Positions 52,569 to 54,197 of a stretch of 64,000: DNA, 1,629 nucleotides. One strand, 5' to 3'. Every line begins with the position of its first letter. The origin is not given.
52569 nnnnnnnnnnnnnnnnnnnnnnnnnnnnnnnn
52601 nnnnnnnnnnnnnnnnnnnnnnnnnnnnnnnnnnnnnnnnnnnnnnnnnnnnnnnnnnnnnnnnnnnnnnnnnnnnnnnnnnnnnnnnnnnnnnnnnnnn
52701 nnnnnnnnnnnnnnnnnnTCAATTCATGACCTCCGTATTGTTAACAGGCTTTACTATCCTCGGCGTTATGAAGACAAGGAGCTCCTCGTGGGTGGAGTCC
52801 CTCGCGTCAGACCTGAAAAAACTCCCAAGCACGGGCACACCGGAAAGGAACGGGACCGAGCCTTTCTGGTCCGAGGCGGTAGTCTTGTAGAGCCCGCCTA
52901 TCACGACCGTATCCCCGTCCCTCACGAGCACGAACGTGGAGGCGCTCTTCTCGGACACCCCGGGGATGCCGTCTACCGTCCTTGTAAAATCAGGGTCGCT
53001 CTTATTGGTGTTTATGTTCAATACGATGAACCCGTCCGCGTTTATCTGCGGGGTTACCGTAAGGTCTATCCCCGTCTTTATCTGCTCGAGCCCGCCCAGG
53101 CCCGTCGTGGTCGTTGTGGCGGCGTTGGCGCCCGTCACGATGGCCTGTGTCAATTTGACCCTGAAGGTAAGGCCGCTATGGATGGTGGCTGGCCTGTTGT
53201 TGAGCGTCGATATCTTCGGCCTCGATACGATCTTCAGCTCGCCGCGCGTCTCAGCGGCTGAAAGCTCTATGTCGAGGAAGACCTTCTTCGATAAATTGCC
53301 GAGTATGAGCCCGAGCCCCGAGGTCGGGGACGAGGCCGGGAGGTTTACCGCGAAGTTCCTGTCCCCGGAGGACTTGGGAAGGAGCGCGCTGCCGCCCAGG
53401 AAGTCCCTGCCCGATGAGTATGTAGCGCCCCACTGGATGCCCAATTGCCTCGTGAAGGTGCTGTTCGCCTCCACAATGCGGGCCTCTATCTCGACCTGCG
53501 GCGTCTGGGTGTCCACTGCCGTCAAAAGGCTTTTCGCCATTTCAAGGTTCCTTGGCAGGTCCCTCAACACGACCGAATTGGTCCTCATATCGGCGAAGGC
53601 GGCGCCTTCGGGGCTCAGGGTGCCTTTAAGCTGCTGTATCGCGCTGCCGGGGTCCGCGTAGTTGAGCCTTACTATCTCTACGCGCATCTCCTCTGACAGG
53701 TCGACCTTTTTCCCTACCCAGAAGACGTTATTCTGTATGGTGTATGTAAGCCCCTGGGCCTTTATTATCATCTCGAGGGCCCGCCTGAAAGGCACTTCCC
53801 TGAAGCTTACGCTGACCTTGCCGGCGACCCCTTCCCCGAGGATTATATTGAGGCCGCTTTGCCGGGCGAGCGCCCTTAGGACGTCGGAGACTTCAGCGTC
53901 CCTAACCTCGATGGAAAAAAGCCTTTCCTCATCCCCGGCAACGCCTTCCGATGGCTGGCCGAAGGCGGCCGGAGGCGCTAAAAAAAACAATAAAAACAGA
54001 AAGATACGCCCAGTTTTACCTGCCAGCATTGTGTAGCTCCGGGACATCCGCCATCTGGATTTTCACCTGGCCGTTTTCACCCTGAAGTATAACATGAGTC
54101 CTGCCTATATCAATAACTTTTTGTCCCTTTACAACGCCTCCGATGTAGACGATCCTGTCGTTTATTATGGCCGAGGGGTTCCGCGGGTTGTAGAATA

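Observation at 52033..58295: Hybrid type IVa / MSHA-like pilus machinery: ExeA(MshM)-like ATPase and TPR (MshN-like) protein fused to a pilMNOPQ operon, ending in a SPOR lipoprotein coupled to the secretin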

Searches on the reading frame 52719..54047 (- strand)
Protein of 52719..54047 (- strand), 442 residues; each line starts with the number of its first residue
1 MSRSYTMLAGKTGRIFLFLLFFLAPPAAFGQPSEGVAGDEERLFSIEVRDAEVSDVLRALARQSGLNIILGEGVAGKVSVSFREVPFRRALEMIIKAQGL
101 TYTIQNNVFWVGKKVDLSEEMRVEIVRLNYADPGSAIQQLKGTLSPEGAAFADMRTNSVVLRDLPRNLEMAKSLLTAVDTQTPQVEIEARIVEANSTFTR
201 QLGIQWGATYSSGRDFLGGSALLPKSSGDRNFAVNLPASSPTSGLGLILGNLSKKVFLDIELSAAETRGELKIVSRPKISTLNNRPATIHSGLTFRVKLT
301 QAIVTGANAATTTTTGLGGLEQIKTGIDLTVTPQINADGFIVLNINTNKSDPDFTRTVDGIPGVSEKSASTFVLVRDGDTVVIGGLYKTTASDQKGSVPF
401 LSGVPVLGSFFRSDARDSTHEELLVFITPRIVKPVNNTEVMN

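Call 3: search_protein_families(library=pfam, proteins=[window:52719-54047:-], max_evalue=0.01)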
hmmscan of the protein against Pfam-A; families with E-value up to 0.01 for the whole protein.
window:52719-54047:- (442 aa): 4 families
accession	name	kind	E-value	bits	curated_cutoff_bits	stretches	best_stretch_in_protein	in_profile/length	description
PF00263.26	Secretin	-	3.2e-47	160.7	27.5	1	264-433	1-169/169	Bacterial type II and III secretion system protein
PF07660.19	STN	-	7.7e-12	45.2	28.4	1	66-114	1-52/52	Secretin and TonB N terminus short domain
PF03958.22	Secretin_N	-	9e-11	42.3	28.2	1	123-184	1-69/69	Bacterial type II/III secretion system short domain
PF21305.2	type_II_gspD_N0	-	0.0014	18.8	27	1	47-83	2-38/71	GspD-like, N0 domain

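Call 6: search_protein_families(library=ncbifam, proteins=[window:52719-54047:-], max_evalue=0.01)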
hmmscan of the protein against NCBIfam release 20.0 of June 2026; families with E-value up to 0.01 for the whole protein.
window:52719-54047:- (442 aa): 9 families
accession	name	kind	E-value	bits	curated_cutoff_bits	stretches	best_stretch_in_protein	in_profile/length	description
TIGR02515.1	IV_pilus_PilQ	subfamily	3.4e-87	293.2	284.35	1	44-433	4-428/428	type IV pilus secretin PilQ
TIGR02517.1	type_II_gspD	equivalog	1.2e-58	199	351.35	2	152-433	305-591/600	type II secretion system secretin GspD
NF010083.0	PRK13568.1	equivalog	1.3e-56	192.1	554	1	40-433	24-418/419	DNA uptake porin HofQ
TIGR02516.1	type_III_yscC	equivalog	1.3e-48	165.8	238.45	2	147-433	198-462/463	type III secretion system outer membrane ring subunit SctC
NF007851.2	PRK10560.1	exception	3.8e-46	157.7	598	1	41-433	22-410/412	DNA uptake porin HofQ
TIGR02519.1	pilus_MshL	equivalog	2.3e-39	135.2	250.2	1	159-432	10-290/290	pilus (MSHA type) biogenesis protein MshL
NF011873.0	PRK15346.1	equivalog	1.7e-32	112.8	524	1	151-419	239-481/499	EscC/YscC/HrcC family type III secretion system outer membrane ring protein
NF042912.1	Amuc_1098_fam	equivalog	9.1e-20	70.3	750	2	361-434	725-798/805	Amuc_1098 family type IV pilus outer membrane protein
TIGR02520.1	pilus_B_mal_scr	equivalog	1.7e-16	59.9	287.65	1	139-429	227-511/513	PilN family type IVB pilus formation outer membrane protein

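Call 7: find_encoding_contigs(protein=window:52719-54047:-, flank=10000, max_places=6)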
Protein window:52719-54047:- (442 aa): no gene with exactly this product is on record in the collection.

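Call 26: find_related_loci(query=A1, collection=genome_contigs, flank=10000)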
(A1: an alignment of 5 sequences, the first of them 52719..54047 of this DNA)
Query A1 (442 aa) in genome_contigs; peptide patterns used: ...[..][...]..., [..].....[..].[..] (x = any residue, [..] = any of these).
88 stretches matched a pattern; 25 encode a relative of the query (tblastn E <= 1e-3); 25 distinct loci.
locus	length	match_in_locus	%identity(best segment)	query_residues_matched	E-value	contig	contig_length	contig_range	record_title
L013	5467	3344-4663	83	2-442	0e+0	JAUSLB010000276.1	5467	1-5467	MAG: Deltaproteobacteria bacterium isolate E14_metabat.bin.95 E14_k141_663676, whole genome shotgun sequence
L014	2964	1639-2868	71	26-433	0e+0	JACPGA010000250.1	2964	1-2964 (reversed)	MAG: Deltaproteobacteria bacterium isolate NC_groundwater_375_Ag_B-0.1um_55_8 GD18-4_B1_scaffold_1393940, whole genome s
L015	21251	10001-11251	71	26-442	0e+0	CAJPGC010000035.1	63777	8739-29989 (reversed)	uncultured bacterium isolate BACT1 genome assembly, contig: CONTIG_35, whole genome shotgun sequence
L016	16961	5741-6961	70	32-442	0e+0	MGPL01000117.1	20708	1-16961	MAG: Deltaproteobacteria bacterium GWA2_55_10 gwa2_scaffold_5071, whole genome shotgun sequence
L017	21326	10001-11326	66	7-442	0e+0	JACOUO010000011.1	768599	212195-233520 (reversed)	MAG: Deltaproteobacteria bacterium isolate NC_groundwater_74_Ag_B-0.1um_47_27 GD18-4_B1_scaffold_465380, whole genome sh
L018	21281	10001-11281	64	6-433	0e+0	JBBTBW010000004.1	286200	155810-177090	MAG: Deltaproteobacteria bacterium isolate H41-bin279_1 H41_bin279_1_000000000004, whole genome shotgun sequence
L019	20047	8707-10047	66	3-442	0e+0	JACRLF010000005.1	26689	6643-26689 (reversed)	MAG: Deltaproteobacteria bacterium isolate NC_groundwater_1874_Pr3_B-0.1um_57_17 SR2-18-B1_coassembly_110426, whole geno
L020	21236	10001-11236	67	29-440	0e+0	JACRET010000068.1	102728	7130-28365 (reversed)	MAG: Deltaproteobacteria bacterium isolate NC_groundwater_1706_Pr3_B-0.1um_52_15 SR-2_scaffold_141_2167255, whole genome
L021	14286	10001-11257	68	26-442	0e+0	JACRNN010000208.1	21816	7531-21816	MAG: Deltaproteobacteria bacterium isolate NC_groundwater_1936_Pr3_S-0.2um_57_11 scaffold_493509, whole genome shotgun s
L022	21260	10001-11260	66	15-433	0e+0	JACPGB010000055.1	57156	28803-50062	MAG: Deltaproteobacteria bacterium isolate NC_groundwater_376_Ag_B-0.1um_56_22 GD18-4_B1_scaffold_1412398, whole genome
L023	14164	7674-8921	63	19-433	2e-171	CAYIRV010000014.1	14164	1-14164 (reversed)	MAG TPA_asm: uncultured Thermodesulfobacteriota bacterium isolate ERP119705_co25_660 genome assembly, contig: NODE_3242_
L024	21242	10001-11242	62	15-433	3e-171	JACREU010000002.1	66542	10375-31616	MAG: Deltaproteobacteria bacterium isolate NC_groundwater_1707_Pr3_B-0.1um_57_20 SR-2_scaffold_141_35032, whole genome s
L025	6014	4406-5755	58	3-442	7e-169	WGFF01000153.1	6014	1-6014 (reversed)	MAG: Deltaproteobacteria bacterium isolate S146_73 k151_43612, whole genome shotgun sequence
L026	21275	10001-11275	61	7-433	3e-170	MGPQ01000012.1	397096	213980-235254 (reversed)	MAG: Deltaproteobacteria bacterium GWB2_55_19 gwb2_scaffold_25, whole genome shotgun sequence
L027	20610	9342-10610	61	16-442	5e-165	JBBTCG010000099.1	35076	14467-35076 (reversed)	MAG: Deltaproteobacteria bacterium isolate H52-bin143_1 H52_bin143_1_000000000099, whole genome shotgun sequence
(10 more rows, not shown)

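Call 40: find_related_loci(query=A3, collection=metagenome_contigs, flank=10000)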
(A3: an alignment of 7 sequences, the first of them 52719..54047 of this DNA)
Query A3 (442 aa) in metagenome_contigs; peptide patterns used: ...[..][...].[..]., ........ (x = any residue, [..] = any of these).
335 stretches matched a pattern; 132 encode a relative of the query (tblastn E <= 1e-3); the best 80 are kept; 80 distinct loci.
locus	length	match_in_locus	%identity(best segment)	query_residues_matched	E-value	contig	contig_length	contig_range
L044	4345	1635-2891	71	26-442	0e+0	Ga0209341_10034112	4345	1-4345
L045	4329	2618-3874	71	26-442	0e+0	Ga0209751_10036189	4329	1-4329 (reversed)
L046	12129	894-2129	72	24-436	0e+0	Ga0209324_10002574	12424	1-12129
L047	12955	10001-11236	72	24-436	0e+0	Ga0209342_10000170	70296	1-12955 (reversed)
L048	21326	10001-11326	67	3-436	0e+0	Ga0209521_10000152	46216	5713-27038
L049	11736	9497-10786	67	16-442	0e+0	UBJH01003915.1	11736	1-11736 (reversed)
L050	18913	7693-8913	71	32-442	0e+0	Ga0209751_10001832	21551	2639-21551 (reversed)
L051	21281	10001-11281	64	6-433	0e+0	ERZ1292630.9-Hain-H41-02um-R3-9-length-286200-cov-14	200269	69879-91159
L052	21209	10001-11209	71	40-442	0e+0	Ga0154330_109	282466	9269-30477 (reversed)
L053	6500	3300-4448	67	24-436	3e-176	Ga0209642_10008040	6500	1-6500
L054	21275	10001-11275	61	7-433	5e-170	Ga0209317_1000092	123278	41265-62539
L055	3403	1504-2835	51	16-433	2e-135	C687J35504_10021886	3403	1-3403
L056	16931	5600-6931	51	16-433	2e-130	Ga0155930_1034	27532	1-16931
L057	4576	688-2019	50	16-433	3e-131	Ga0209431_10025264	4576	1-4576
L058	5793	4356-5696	50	19-441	5e-130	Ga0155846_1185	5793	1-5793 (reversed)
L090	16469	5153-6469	37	44-432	1e-78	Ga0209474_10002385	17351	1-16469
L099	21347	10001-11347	35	34-432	4e-72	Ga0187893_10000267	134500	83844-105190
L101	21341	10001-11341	50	19-441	1e-129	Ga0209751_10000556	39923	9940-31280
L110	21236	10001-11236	34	44-437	3e-62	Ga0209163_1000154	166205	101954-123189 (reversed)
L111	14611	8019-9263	33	42-433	4e-62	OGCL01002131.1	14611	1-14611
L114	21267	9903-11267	31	42-432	3e-57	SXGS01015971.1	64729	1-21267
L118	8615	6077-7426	29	5-433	4e-53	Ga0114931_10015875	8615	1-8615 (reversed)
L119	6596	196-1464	32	38-433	1e-52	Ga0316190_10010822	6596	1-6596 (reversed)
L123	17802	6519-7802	33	38-433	6e-51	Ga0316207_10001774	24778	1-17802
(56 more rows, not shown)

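Call 44: search_protein_families(library=pfam, proteins=[L123:5634-7823:+, L123:7941-8507:+, L123:8482-9594:+, L123:9620-10783:+, L123:11115-12752:+, L119:4761-6341:+, L101:11353-12060:+, L101:12090-13397:-], max_evalue=0.001)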
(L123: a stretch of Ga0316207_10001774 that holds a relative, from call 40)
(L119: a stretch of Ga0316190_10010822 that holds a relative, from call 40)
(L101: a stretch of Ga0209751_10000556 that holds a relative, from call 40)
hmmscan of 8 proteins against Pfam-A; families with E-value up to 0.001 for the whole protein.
L123:5634-7823:+ (729 aa): 5 families
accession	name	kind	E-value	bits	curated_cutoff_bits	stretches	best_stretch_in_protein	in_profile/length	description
PF00263.26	Secretin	-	4.1e-50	170.1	27.5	1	569-723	2-169/169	Bacterial type II and III secretion system protein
PF11741.13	AMIN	-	1.9e-28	99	20.5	2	186-278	2-91/101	AMIN domain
PF03958.22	Secretin_N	-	3.4e-16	59.7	28.2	1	402-471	2-69/69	Bacterial type II/III secretion system short domain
PF07660.19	STN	-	1.1e-09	38.3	28.4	1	330-375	3-51/52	Secretin and TonB N terminus short domain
PF21305.2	type_II_gspD_N0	-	7.4e-06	26.2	27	1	308-357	1-51/71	GspD-like, N0 domain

L123:7941-8507:+ (188 aa): 8 families
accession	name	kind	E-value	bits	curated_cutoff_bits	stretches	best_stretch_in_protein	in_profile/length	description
PF01202.28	SKI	-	7.8e-56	189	22.1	1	19-175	1-158/159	Shikimate kinase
PF13238.12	AAA_18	-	1.6e-08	35.5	29.4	1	13-135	1-123/128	AAA domain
PF13671.12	AAA_33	-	2.4e-07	31.6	27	1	13-148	2-143/143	AAA domain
PF13479.12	AAA_24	-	2.5e-05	24.7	27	1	10-74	2-53/195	AAA domain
PF02224.24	Cytidylate_kin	-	5.9e-05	23.3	26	0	14-42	2-30/211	Cytidylate kinase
PF13189.12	Cytidylate_kin2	-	8.2e-05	23.3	28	1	15-46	4-37/176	Cytidylate kinase-like family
PF01712.25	dNK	-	9.9e-05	22.6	27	0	13-40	1-28/203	Deoxynucleoside kinase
PF03668.21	RapZ-like_N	-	0.00072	19.8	25.4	0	15-177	6-156/158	RapZ-like N-terminal domain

L123:8482-9594:+ (370 aa): 4 families
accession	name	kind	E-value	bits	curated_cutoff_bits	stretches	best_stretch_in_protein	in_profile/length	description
PF01761.26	DHQ_synthase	-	5.1e-51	171.6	24.2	1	77-189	2-114/115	3-dehydroquinate synthase N-terminal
PF24621.2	DHQS_C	-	2e-50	171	27.6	1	191-334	1-144/144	3-dehydroquinate synthase C-terminal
PF13685.12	Fe-ADH_2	-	2.6e-11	44.2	28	1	29-180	2-145/149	Iron-containing alcohol dehydrogenase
PF00465.25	Fe-ADH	-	7.7e-08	32.6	31.3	1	27-141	4-131/168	Iron-containing alcohol dehydrogenase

L123:9620-10783:+ (387 aa): 2 families
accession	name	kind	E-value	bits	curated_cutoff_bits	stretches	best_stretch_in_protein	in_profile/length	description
PF13286.11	HD_assoc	-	5e-28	97.9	22.2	1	285-379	1-91/91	Phosphohydrolase-associated domain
PF01966.28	HD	-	4.9e-15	56.3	22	1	68-197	1-114/116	HD domain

L123:11115-12752:+ (545 aa): 5 families
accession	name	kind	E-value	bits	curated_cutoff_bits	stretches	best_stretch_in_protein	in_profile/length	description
PF13401.12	AAA_22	-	1.6e-12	48.3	27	1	59-179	7-124/130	AAA domain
PF05036.18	SPOR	-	2.7e-08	34.5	21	1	461-535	2-75/76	SPOR domain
PF13191.12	AAA_16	-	1.7e-07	32.3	32.6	1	55-173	22-166/167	AAA ATPase domain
PF20703.3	nSTAND1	-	2.8e-05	24.4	27.1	1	43-244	19-227/379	Novel STAND NTPase 1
PF01637.24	ATPase_2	-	0.00041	20.6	33.2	0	43-151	4-123/225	ATPase domain predominantly from Archaea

L119:4761-6341:+ (526 aa): 4 families
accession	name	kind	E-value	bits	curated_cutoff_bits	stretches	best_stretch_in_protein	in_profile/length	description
PF13401.12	AAA_22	-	1.4e-11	45.3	27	1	64-182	7-122/130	AAA domain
PF05036.18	SPOR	-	1.7e-09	38.3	21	1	440-513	2-74/76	SPOR domain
PF13191.12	AAA_16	-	1.5e-06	29.2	32.6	1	60-172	22-161/167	AAA ATPase domain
PF20703.3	nSTAND1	-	0.00054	20.1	27.1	1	49-249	20-227/379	Novel STAND NTPase 1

L101:11353-12060:+ (235 aa): 1 family
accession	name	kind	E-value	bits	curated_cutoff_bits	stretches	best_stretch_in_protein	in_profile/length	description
PF05036.18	SPOR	-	1.2e-13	51.7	21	1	147-211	2-65/76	SPOR domain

L101:12090-13397:- (435 aa): 3 families
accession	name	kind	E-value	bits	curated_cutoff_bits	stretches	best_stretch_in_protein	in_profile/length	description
PF02518.31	HATPase_c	-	3.4e-33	114.8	26.4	1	324-433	2-110/111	Histidine kinase-, DNA gyrase B-, and HSP90-like ATPase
PF00512.31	HisKA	-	6.9e-12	45.7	26.9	1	211-277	2-65/66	His Kinase A (phospho-acceptor) domain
PF25323.1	6TM_PilS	-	7e-05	23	27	1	9-200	5-185/189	PilS-like transmembrane domain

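Call 64: search_solved_structures(query=window:52719-54047:-, max_evalue=1e-10)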
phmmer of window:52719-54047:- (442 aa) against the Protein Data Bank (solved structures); distinct sequences matched with E-value up to 1e-10: 22.
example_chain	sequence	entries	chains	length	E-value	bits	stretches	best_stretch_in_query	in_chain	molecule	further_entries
3jc8_Qa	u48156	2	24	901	2.5e-67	230.6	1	28-433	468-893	PilQ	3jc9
4av2_A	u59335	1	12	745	3.5e-47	164.2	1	120-437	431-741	TYPE IV PILUS BIOGENESIS AND COMPETENCE PROTEIN PILQ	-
9sh1_A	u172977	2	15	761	6.1e-47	163.4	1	120-432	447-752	Type IV pilus biogenesis and competence protein PilQ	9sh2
9x0w_A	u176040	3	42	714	9.2e-47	162.9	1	44-432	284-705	Fimbrial assembly protein PilQ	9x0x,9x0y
6ve2_A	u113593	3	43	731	1.1e-46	162.5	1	44-432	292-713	Fimbrial assembly protein PilQ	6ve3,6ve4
6w6m_A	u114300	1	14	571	2.7e-46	161.3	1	34-432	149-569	Type IV pilus secretin PilQ family protein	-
6i1x_A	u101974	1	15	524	7.1e-25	90.8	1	82-436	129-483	Type II secretion system protein D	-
5zdh_A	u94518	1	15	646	7.5e-22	80.8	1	218-433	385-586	Type II secretion system protein D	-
6hcg_A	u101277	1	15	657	1.6e-21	79.8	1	154-434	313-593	Type II secretion system protein D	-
5w68_A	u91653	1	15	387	1.8e-21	79.5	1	218-433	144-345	Putative type II secretion protein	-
5wq7_A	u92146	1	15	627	2.3e-20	75.9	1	148-433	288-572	Putative type II secretion system protein D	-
8co1_Q1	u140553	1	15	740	2.2e-19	72.7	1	147-433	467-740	Probable type IV piliation system protein DR_0774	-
5wq9_A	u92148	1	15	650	7.8e-19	70.9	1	265-433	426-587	Type II secretion system protein D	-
5wq8_A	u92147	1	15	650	8.4e-19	70.8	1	264-433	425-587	Type II secretion system protein D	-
6i1y_A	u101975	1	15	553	1.1e-18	70.4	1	262-433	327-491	General secretion pathway protein GspD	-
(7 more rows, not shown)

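Call 73: search_protein_families(library=pfam, proteins=[L090:3857-6535:+, L099:9080-11443:+, L110:8915-11239:+, L114:9045-11381:+, L111:7209-9269:+, L118:5288-7447:+], max_evalue=0.0001)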
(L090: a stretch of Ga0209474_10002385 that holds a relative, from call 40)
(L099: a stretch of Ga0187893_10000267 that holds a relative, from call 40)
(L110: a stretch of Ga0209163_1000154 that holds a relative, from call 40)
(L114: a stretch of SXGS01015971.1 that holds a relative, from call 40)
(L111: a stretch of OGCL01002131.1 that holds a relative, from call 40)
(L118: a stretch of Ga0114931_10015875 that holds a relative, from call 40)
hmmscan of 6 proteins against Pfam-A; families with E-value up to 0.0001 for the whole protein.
L090:3857-6535:+ (892 aa): 5 families
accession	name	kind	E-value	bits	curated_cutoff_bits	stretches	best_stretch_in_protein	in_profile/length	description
PF00263.26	Secretin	-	1.1e-42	145.9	27.5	1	700-871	1-168/169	Bacterial type II and III secretion system protein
PF11741.13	AMIN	-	5.1e-15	55.8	20.5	1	199-296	1-101/101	AMIN domain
PF07660.19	STN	-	9.5e-13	48.1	28.4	1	455-501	1-50/52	Secretin and TonB N terminus short domain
PF03958.22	Secretin_N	-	7e-10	39.4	28.2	1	529-590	2-69/69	Bacterial type II/III secretion system short domain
PF21305.2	type_II_gspD_N0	-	3.1e-07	30.6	27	1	435-481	1-48/71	GspD-like, N0 domain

L099:9080-11443:+ (787 aa): 5 families
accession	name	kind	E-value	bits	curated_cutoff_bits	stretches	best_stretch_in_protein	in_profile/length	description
PF00263.26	Secretin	-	3.3e-42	144.4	27.5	1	587-756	1-168/169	Bacterial type II and III secretion system protein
PF11741.13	AMIN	-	6.9e-10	39.4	20.5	1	111-197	11-100/101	AMIN domain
PF07660.19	STN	-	1.6e-09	37.8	28.4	1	340-386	1-50/52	Secretin and TonB N terminus short domain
PF03958.22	Secretin_N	-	2.3e-09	37.8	28.2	1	413-475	1-69/69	Bacterial type II/III secretion system short domain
PF21305.2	type_II_gspD_N0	-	4.1e-06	27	27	1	320-385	1-71/71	GspD-like, N0 domain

L110:8915-11239:+ (774 aa): 5 families
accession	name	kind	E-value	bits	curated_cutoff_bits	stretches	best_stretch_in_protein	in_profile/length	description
PF00263.26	Secretin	-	1.2e-46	158.8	27.5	1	615-769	1-168/169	Bacterial type II and III secretion system protein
PF03958.22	Secretin_N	-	1.9e-10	41.2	28.2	1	466-526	1-68/69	Bacterial type II/III secretion system short domain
PF11741.13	AMIN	-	3.3e-08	34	20.5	0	51-145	2-100/101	AMIN domain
PF07660.19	STN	-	1.6e-05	25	28.4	0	385-432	1-50/52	Secretin and TonB N terminus short domain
PF21305.2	type_II_gspD_N0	-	2.6e-05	24.4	27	1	365-416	1-52/71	GspD-like, N0 domain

L114:9045-11381:+ (778 aa): 4 families
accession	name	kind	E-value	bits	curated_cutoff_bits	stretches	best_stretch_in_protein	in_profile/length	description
PF00263.26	Secretin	-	1.6e-42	145.4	27.5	1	572-741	1-168/169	Bacterial type II and III secretion system protein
PF03958.22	Secretin_N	-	7.5e-09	36.1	28.2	1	387-473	4-69/69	Bacterial type II/III secretion system short domain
PF07660.19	STN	-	8.5e-08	32.3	28.4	1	312-358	2-51/52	Secretin and TonB N terminus short domain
PF21305.2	type_II_gspD_N0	-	4.1e-07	30.2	27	1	291-340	1-51/71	GspD-like, N0 domain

L111:7209-9269:+ (686 aa): 4 families
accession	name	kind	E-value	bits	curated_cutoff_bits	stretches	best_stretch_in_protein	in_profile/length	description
PF00263.26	Secretin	-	3.3e-46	157.4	27.5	1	527-685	1-169/169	Bacterial type II and III secretion system protein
PF11741.13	AMIN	-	5.4e-11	42.9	20.5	1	157-240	2-93/101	AMIN domain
PF21305.2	type_II_gspD_N0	-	8.1e-08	32.4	27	1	275-310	1-36/71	GspD-like, N0 domain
PF03958.22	Secretin_N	-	3.3e-07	30.9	28.2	1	406-440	34-69/69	Bacterial type II/III secretion system short domain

L118:5288-7447:+ (719 aa): 5 families
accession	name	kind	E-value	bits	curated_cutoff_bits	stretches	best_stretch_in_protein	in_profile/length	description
PF00263.26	Secretin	-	3.7e-52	176.8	27.5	1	558-713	1-169/169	Bacterial type II and III secretion system protein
PF11741.13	AMIN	-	6.5e-30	103.6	20.5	1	184-272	2-90/101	AMIN domain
PF03958.22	Secretin_N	-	2.6e-15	56.8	28.2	1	400-464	2-69/69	Bacterial type II/III secretion system short domain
PF07660.19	STN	-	8e-09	35.6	28.4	1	328-368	3-46/52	Secretin and TonB N terminus short domain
PF21305.2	type_II_gspD_N0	-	1.4e-06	28.5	27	1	306-355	1-51/71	GspD-like, N0 domain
